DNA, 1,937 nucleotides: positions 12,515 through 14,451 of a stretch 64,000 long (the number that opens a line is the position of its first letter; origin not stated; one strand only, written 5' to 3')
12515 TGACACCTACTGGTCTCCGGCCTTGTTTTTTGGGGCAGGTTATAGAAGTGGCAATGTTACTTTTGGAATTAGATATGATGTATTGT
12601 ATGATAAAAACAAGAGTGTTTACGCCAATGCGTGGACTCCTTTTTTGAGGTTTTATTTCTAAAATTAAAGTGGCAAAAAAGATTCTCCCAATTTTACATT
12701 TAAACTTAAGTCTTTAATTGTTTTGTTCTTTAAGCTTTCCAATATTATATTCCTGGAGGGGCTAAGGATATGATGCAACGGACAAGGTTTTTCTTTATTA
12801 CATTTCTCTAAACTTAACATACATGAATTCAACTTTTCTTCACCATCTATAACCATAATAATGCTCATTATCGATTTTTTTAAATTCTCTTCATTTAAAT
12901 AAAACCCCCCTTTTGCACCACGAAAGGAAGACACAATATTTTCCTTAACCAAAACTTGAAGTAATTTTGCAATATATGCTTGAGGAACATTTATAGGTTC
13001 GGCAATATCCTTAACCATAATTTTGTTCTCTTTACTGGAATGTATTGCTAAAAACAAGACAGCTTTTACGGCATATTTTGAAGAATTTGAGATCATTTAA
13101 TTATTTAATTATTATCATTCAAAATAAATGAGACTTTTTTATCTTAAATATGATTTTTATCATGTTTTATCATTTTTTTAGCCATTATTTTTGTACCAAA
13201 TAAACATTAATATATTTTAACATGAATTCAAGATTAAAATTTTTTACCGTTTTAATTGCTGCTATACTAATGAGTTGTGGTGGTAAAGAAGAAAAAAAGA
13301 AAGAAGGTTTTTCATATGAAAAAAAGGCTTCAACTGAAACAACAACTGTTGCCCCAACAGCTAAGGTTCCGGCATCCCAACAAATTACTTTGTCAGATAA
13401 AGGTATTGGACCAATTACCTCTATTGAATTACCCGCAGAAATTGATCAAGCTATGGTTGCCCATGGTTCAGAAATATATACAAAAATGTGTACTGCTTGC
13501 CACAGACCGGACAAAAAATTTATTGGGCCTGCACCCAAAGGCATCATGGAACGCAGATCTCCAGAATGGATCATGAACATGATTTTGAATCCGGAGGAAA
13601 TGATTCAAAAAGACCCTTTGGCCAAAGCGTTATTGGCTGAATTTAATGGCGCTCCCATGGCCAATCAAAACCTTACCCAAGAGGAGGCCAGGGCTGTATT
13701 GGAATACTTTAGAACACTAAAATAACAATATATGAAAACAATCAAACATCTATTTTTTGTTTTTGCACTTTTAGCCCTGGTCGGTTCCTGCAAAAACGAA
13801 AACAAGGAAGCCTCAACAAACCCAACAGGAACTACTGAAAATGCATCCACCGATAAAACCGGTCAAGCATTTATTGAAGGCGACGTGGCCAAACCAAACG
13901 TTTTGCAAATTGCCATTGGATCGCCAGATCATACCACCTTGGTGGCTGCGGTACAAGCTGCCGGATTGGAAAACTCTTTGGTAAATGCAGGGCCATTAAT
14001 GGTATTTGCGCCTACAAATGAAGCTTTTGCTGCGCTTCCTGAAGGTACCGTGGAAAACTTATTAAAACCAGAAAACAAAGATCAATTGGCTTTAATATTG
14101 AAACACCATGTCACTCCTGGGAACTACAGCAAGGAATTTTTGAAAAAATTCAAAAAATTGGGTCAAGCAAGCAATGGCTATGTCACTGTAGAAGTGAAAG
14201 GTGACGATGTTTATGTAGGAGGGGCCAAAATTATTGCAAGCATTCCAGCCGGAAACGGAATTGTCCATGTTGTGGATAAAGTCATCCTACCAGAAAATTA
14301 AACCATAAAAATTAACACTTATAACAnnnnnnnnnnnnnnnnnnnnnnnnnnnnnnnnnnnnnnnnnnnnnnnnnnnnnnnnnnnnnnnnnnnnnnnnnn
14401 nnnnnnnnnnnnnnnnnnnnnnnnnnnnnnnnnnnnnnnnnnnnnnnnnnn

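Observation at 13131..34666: Four-copy palindrome RGAYW-N4-TRTCY: candidate operator of a Flavobacteriaceae NO-sensing Rrf2 regulon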

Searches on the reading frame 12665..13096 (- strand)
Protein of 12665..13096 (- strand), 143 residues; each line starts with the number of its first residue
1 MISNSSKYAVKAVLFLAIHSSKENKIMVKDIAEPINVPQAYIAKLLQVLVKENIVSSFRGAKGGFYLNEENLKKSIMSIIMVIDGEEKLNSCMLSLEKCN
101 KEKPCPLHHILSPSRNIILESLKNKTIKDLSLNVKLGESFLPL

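Call 7: search_protein_families(library=ncbifam, proteins=[window:12665-13096:-])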
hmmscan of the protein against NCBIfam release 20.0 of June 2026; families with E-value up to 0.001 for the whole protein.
window:12665-13096:- (143 aa): 9 families
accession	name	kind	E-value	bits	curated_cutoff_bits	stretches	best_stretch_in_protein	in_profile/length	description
TIGR00738.1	rrf2_super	superfamily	1.2e-27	96.4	73.3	1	2-130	3-130/132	Rrf2 family transcriptional regulator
TIGR02010.1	IscR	equivalog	4.1e-17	62.3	207.55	1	4-130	5-129/135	Fe-S cluster assembly transcriptional regulator IscR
TIGR02944.1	suf_reg_Xantho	equivalog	1.2e-14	54.8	110.65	1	2-129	4-129/130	SUF system Fe-S cluster assembly regulator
NF008886.0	PRK11920.1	equivalog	8.1e-13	48.3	193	1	4-131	5-131/153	iron-responsive transcriptional regulator RirA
NF047409.1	Cys_reg_CymR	equivalog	1.2e-11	44.8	195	1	2-131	3-124/139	cysteine metabolism transcriptional regulator CymR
NF008110.0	PRK10857.1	equivalog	1.5e-11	44.4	275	1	5-133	6-132/164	Fe-S cluster assembly transcriptional regulator IscR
NF008240.0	PRK11014.1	equivalog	6e-09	36.1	182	1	6-130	7-127/141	nitric oxide-sensing transcriptional repressor NsrR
NF041852.1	trans_reg_HypR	equivalog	0.00013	22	180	1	9-87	8-84/139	redox-sensitive transcriptional regulator HypR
NF033788.1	HTH_metalloreg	subfamily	0.00082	19.1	55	0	23-66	23-66/77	metalloregulator ArsR/SmtB family transcription factor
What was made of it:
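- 12665..13096 (-): rrf2-1, an Rrf2-family regulator (143 aa) with C-x6-C-x5-C-P-x-H; a nos-linked paralogue. TIGR00738 96.4 bits, above the 73.3 cut-off (call 7).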

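Call 21: find_homologous_proteins(query=window:12665-13096:-, max_evalue=1e-10)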
Query window:12665-13096:- (143 aa): 410 proteins with E <= 1e-10 among 442 candidates; the best 120 are listed.
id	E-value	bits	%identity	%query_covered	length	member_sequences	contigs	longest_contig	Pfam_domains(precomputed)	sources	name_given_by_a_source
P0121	3.8e-79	281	96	100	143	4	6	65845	PF02082.27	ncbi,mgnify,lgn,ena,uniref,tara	ncbi:RrF2 family transcriptional regulator [Yeosuana sp.]|mgnify:FL=1|uniref:RrF2 family transcripti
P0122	1.7e-70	253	87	100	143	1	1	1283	PF02082.27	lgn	-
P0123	3.8e-66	239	81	100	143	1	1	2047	PF02082.27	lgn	-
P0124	1.0e-64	234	80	100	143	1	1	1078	PF02082.27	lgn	-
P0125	4.2e-64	232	77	99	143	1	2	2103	PF02082.27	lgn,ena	-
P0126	6.1e-64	232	78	100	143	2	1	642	PF02082.27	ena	-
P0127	1.7e-63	230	77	100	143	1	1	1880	PF02082.27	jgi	jgi:Rrf2 family protein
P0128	2.4e-63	230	75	100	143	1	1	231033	PF02082.27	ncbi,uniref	ncbi:Rrf2 family transcriptional regulator [Algibacter sp. 2305UL17-15]|uniref:RrF2 family transcrip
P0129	6.0e-63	229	73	100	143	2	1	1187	PF02082.27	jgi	jgi:Rrf2 family protein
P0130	6.6e-63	229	76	100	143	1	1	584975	PF02082.27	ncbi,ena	-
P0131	7.7e-63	228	76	100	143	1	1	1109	PF02082.27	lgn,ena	-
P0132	2.2e-62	227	76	100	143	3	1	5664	PF02082.27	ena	-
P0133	2.6e-62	227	76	100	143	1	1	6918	PF02082.27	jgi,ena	jgi:Rrf2 family protein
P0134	3.4e-62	226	77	100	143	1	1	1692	PF02082.27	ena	-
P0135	3.5e-62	226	76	100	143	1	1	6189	PF02082.27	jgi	jgi:Rrf2 family protein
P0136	8.1e-62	225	74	100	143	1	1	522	PF02082.27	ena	-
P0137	1.1e-61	225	75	100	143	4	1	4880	PF02082.27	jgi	-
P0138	1.4e-61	224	75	100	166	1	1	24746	PF02082.27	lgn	-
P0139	3.5e-61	223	75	100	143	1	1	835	PF02082.27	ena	-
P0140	4.1e-61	223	73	100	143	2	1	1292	PF02082.27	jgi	jgi:Rrf2 family transcriptional regulator, iron-sulfur cluster assembly transcription factor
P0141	4.1e-61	223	73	100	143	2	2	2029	PF02082.27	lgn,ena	-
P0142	4.8e-61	223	75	100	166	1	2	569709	PF02082.27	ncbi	-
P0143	6.6e-61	222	71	100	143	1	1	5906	PF02082.27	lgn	-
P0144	7.1e-61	222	76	100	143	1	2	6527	PF02082.27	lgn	-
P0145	7.9e-61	222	73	100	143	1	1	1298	PF02082.27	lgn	-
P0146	1.3e-60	221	75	100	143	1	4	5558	PF02082.27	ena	-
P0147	1.5e-60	221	73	100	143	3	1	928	PF02082.27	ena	-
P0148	1.7e-60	221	74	100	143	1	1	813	PF02082.27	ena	-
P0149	1.8e-60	221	74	100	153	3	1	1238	PF02082.27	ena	-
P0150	2.2e-60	220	73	100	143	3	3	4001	PF02082.27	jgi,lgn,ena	-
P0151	2.7e-60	220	71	100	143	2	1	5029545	PF02082.27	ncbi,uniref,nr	ncbi:RrF2 family transcriptional regulator [Flavivirga spongiicola]|uniref:Rrf2 family transcription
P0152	2.9e-60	220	73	100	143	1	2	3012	PF02082.27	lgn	-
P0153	3.6e-60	220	74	100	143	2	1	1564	PF02082.27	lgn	-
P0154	4.0e-60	220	75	100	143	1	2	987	PF02082.27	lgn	-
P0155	4.0e-60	220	73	100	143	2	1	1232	PF02082.27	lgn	-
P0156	4.0e-60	220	70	100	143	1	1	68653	PF02082.27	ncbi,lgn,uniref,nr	ncbi:Rrf2 family transcriptional regulator [Seonamhaeicola sp.]|uniref:RrF2 family transcriptional r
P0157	4.3e-60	219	73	100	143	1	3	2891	PF02082.27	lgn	-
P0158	4.7e-60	219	73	100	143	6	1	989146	PF02082.27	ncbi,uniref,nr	ncbi:RrF2 family transcriptional regulator [Seonamhaeicola maritimus]|uniref:RrF2 family transcripti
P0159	5.4e-60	219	73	100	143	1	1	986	PF02082.27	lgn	-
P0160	7.2e-60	219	73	100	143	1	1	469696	PF02082.27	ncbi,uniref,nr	ncbi:RrF2 family transcriptional regulator [Flavivirga algicola]|uniref:Rrf2 family transcriptional 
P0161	7.3e-60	219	74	100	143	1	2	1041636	PF02082.27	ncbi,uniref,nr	ncbi:RrF2 family transcriptional regulator [Flavivirga jejuensis]|uniref:Rrf2 family transcriptional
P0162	7.4e-60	219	74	100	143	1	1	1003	PF02082.27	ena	-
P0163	7.8e-60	219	74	100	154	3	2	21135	PF02082.27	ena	-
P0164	8.7e-60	218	74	100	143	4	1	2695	PF02082.27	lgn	-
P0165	1.6e-59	218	73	100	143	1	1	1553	PF02082.27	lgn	-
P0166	1.7e-59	218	74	100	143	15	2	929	PF02082.27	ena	-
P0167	2.2e-59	217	70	100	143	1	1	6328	PF02082.27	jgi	jgi:Rrf2 family protein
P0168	2.3e-59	217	74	100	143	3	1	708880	PF02082.27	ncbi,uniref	ncbi:Rrf2 family transcriptional regulator [Seonamhaeicola sp. NFXS20]|uniref:RrF2 family transcript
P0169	2.4e-59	217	72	100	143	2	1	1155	PF02082.27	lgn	-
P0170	2.5e-59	217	72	100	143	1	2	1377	PF02082.27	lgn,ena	-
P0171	2.5e-59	217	71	100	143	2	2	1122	PF02082.27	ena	-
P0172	2.8e-59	217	71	100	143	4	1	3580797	PF02082.27,PF03444.22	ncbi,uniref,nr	ncbi:Rrf2 family transcriptional regulator [Flaviramulus sp. BrNp1-15]|uniref:RrF2 family transcript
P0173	2.9e-59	217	72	100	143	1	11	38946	PF02082.27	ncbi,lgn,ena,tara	ncbi:MAG: Rrf2 family transcriptional regulator [Flavobacteriaceae bacterium]|tara:strand:+ start:92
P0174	4.1e-59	216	71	100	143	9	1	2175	PF02082.27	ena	-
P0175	4.1e-59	216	71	100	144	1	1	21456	PF02082.27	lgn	-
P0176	4.1e-59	216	75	100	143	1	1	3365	PF02082.27,PF03444.22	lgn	-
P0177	4.3e-59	216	74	100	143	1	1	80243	PF02082.27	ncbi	-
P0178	6.6e-59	216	71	100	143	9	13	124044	PF02082.27,PF03444.22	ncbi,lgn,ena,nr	ncbi:MAG TPA: Rrf2 family transcriptional regulator [Mariniflexile sp.]|nr:Rrf2 family transcription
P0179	7.0e-59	216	71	100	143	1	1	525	PF02082.27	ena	-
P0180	8.2e-59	215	71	100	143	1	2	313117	PF02082.27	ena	-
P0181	8.5e-59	215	72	100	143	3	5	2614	PF02082.27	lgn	-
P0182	9.3e-59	215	72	100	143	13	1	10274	PF02082.27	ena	-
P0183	9.8e-59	215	71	100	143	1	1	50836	PF02082.27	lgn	-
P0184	9.8e-59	215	70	100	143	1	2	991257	PF02082.27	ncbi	-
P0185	1.1e-58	215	73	100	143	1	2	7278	PF02082.27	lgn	-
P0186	1.2e-58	215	73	100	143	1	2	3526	PF02082.27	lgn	-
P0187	1.3e-58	215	71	100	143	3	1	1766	PF02082.27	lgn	-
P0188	1.4e-58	215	69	100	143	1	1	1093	PF02082.27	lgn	-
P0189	2.4e-58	214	73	100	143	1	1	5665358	PF02082.27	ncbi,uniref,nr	ncbi:RrF2 family transcriptional regulator [Flavivirga eckloniae]|uniref:Transcriptional regulator n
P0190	2.6e-58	214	69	100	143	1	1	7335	PF02082.27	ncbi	-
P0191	2.6e-58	214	71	100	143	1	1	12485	PF02082.27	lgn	-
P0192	3.7e-58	213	69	100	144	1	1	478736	PF02082.27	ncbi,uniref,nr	ncbi:Rrf2 family transcriptional regulator [uncultured Algibacter sp.]|uniref:RrF2 family transcript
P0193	4.3e-58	213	70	100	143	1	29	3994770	PF02082.27,PF03444.22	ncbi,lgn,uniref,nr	ncbi:Rrf2 family transcriptional regulator [Pseudalgibacter alginicilyticus]|uniref:Rrf2 family tran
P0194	4.7e-58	213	72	100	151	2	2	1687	PF02082.27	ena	-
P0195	5.2e-58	213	73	100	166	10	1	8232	PF02082.27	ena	-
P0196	6.4e-58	212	70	100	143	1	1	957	PF02082.27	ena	-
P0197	6.7e-58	212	70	100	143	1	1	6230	PF02082.27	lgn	-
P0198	7.2e-58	212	71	100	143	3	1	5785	PF02082.27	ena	-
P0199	7.5e-58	212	71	100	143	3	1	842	PF02082.27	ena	-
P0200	1.1e-57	212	71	100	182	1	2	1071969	PF02082.27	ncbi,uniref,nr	ncbi:Rrf2 family transcriptional regulator [Sabulilitoribacter multivorans]|uniref:Rrf2 family trans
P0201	1.3e-57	211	71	100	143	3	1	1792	PF02082.27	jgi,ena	-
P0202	1.4e-57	211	71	100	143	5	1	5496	PF02082.27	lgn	-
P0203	1.6e-57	211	67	100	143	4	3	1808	PF02082.27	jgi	jgi:Rrf2 family transcriptional regulator, iron-sulfur cluster assembly transcription factor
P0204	1.6e-57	211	69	100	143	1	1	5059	PF02082.27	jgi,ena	-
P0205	2.1e-57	211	71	100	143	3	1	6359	PF02082.27,PF03444.22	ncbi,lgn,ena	-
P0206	2.2e-57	211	71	100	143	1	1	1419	PF02082.27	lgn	-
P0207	2.3e-57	211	71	100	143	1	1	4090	PF02082.27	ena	-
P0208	2.7e-57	210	71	100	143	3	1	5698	PF02082.27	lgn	-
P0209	3.2e-57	210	74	100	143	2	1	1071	PF02082.27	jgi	-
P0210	3.9e-57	210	70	100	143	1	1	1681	PF02082.27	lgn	-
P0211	4.0e-57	210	71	100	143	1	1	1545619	PF02082.27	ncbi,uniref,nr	ncbi:transcriptional regulator, BadM/Rrf2 family [Hyunsoonleella jejuensis]|uniref:Transcriptional r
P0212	4.9e-57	210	70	100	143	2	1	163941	PF02082.27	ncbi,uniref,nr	ncbi:Rrf2 family transcriptional regulator [Hyunsoonleella flava]|uniref:Rrf2 family transcriptional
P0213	7.4e-57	209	69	100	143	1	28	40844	PF02082.27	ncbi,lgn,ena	ncbi:MAG TPA: Rrf2 family transcriptional regulator [Yeosuana sp.]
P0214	7.6e-57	209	69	100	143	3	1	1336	PF02082.27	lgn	-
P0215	1.1e-56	208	71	100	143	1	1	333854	PF02082.27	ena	-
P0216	1.2e-56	208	70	100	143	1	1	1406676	PF02082.27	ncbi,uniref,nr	ncbi:RrF2 family transcriptional regulator [Seonamhaeicola marinus]|uniref:Rrf2 family transcription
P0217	1.2e-56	208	68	100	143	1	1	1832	PF02082.27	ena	-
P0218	1.3e-56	208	69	100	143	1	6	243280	PF02082.27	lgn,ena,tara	tara:strand:- start:16322 stop:16753 length:432 start_codon:yes stop_codon:yes gene_type:complete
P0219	1.5e-56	208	71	100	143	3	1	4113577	PF02082.27,PF03444.22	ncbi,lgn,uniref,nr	ncbi:RrF2 family transcriptional regulator [Thalassobellus suaedae]|uniref:Rrf2 family transcription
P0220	1.6e-56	208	71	100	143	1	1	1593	PF02082.27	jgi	jgi:Rrf2 family protein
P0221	1.7e-56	208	69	100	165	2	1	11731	PF02082.27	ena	-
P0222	1.9e-56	208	69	100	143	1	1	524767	PF02082.27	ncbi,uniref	ncbi:RrF2 family transcriptional regulator [Flaviramulus aquimarinus]|uniref:RrF2 family transcripti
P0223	2.0e-56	208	67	100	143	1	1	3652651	PF02082.27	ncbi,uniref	ncbi:Rrf2 family transcriptional regulator [Seonamhaeicola sp. MEBiC1930]|uniref:RrF2 family transcr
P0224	2.1e-56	207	70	100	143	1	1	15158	PF02082.27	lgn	-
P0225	2.7e-56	207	69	100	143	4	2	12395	PF02082.27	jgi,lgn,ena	jgi:Rrf2 family protein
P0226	3.2e-56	207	69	100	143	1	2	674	PF02082.27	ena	-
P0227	3.6e-56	207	67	100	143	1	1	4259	PF02082.27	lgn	-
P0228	5.1e-56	206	67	100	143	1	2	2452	PF02082.27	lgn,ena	-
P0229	7.1e-56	206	68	100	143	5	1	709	PF02082.27,PF03444.22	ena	-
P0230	8.0e-56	206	68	100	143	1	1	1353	PF02082.27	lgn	-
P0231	8.3e-56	206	69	100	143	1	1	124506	PF02082.27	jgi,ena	-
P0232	1.0e-55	205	68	100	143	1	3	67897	PF02082.27,PF03444.22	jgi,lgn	jgi:Rrf2 family protein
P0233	1.1e-55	205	70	100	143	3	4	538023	PF02082.27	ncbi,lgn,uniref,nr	ncbi:RrF2 family transcriptional regulator [Jejuia pallidilutea]|uniref:BadM/Rrf2 family transcripti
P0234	1.3e-55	205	66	100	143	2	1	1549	PF02082.27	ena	-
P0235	1.3e-55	205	69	100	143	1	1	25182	PF02082.27,PF03444.22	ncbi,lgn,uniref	ncbi:RrF2 family transcriptional regulator [Algibacter sp.]|uniref:RrF2 family transcriptional regul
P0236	1.5e-55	205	69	100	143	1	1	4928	PF02082.27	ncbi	-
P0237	1.5e-55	205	67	100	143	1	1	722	PF02082.27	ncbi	-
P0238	1.9e-55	204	67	100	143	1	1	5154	PF02082.27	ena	-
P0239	2.5e-55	204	67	100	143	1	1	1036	PF02082.27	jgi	-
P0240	2.5e-55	204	67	100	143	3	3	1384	PF02082.27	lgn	-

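Call 23: find_related_loci(query=window:12665-13096:-, collection=metagenome_contigs, flank=6000)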
Query window:12665-13096:- (143 aa) in metagenome_contigs; peptide patterns used: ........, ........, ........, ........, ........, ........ (x = any residue, [..] = any of these).
416 stretches matched a pattern; 78 encode a relative of the query (tblastn E <= 1e-3); 78 distinct loci.
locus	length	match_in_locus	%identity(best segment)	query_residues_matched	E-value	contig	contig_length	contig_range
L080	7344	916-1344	75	1-143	3e-68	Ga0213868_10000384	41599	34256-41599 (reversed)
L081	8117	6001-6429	75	1-143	3e-67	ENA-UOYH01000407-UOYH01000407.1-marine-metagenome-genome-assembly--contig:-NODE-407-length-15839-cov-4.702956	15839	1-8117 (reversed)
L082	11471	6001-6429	75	1-143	3e-67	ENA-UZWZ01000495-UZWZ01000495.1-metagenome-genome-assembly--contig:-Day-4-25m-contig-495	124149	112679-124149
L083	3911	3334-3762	74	1-143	5e-67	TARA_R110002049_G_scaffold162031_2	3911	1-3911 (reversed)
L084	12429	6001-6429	75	1-143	3e-67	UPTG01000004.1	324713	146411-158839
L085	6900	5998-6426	75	1-143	3e-67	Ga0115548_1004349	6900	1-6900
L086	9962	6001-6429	75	1-143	3e-67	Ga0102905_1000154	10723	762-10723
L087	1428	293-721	75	1-143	1e-70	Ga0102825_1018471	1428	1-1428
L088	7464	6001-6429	75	1-143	3e-67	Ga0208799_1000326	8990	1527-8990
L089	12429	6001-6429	75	1-143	3e-67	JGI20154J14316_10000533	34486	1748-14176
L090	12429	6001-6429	74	1-143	3e-67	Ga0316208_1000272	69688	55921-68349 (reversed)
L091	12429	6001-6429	70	1-143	4e-65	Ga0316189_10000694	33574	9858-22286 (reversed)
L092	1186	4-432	71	1-143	4e-69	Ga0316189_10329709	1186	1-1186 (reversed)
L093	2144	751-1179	69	1-143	4e-65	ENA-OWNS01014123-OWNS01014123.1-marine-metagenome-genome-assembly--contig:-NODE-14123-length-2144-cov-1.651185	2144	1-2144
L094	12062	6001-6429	68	1-143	1e-63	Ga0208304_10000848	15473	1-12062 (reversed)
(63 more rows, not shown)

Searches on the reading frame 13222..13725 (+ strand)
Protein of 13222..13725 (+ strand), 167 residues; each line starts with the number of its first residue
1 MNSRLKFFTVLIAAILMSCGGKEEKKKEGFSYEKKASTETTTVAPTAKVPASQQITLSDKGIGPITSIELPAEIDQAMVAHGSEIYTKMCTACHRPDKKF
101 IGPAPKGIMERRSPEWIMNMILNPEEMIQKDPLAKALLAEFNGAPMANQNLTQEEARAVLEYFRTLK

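Call 7: search_protein_families(library=ncbifam, proteins=[window:13222-13725:+])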
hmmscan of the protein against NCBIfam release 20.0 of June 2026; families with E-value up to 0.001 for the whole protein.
window:13222-13725:+ (167 aa): 5 families
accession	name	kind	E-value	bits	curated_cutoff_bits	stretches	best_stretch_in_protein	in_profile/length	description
TIGR02603.1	CxxCH_TIGR02603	domain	1.2e-06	28.5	68.15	1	79-143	3-68/134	putative heme-binding domain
NF045774.1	cytochro_C551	exception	1.5e-05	24.9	118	0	75-126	35-87/110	cytochrome c551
NF045773.1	cytochro_C550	exception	9.9e-05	22.3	125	0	66-128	32-99/118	cytochrome c550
NF040606.1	CytoC_perox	subfamily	0.00013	21.3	150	1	72-143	291-350/524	di-heme-cytochrome C peroxidase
TIGR04485.1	thiosulf_SoxX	equivalog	0.00038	21.1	61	1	90-165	5-77/78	sulfur oxidation c-type cytochrome SoxX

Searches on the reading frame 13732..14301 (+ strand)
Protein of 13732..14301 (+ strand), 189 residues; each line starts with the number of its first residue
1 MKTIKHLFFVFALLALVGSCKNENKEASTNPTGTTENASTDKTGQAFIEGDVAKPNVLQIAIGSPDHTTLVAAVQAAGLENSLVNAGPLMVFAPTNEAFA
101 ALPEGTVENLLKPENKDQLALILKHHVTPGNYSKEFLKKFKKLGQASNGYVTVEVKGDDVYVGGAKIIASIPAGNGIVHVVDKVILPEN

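Call 7: search_protein_families(library=ncbifam, proteins=[window:13732-14301:+])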
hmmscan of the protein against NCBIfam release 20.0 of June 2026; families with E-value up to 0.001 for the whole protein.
window:13732-14301:+ (189 aa): 0 families

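Call 28: search_protein_families(library=pfam, proteins=[window:13732-14301:+])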
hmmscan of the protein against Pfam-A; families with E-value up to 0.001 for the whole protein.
window:13732-14301:+ (189 aa): 1 family
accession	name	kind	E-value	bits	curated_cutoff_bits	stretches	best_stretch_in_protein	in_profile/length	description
PF02469.27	Fasciclin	-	4.9e-30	104.7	22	1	66-187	2-123/123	Fasciclin domain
